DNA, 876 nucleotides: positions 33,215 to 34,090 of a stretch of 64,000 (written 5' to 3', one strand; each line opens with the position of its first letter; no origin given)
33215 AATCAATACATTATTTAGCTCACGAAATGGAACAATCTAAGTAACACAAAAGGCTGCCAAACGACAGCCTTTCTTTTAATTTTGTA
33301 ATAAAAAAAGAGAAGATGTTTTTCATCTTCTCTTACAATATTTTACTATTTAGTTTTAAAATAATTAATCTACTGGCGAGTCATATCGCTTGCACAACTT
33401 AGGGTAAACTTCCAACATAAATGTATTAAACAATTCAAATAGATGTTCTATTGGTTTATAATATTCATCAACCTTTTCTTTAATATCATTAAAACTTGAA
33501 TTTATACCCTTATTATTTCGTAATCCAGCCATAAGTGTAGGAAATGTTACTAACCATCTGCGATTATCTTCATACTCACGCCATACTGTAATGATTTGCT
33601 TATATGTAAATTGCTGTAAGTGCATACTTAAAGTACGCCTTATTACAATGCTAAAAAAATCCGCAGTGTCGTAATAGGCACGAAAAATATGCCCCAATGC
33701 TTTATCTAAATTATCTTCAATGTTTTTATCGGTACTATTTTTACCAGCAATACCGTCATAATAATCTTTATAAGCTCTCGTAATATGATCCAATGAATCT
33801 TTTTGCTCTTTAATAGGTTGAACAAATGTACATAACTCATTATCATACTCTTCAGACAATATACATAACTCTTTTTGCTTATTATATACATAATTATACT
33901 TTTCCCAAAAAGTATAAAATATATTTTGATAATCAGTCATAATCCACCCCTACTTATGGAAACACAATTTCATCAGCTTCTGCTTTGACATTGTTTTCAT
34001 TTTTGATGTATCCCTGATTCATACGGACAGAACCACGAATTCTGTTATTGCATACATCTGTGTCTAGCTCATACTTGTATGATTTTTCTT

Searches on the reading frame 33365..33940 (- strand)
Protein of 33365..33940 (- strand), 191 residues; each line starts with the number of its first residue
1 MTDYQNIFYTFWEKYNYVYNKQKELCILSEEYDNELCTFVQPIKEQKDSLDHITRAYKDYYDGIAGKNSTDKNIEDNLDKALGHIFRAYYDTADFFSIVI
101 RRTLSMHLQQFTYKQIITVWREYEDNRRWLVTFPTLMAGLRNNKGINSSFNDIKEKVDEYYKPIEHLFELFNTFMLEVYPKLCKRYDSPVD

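Call 94: search_protein_families(library=phrogs, proteins=[window:33365-33940:-], max_evalue=0.01)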
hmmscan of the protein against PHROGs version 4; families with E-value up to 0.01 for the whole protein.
window:33365-33940:- (191 aa): 1 family
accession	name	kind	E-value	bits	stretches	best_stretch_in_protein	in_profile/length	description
phrog_9168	-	unknown function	0.0047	17.4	0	14-108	123-204/267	-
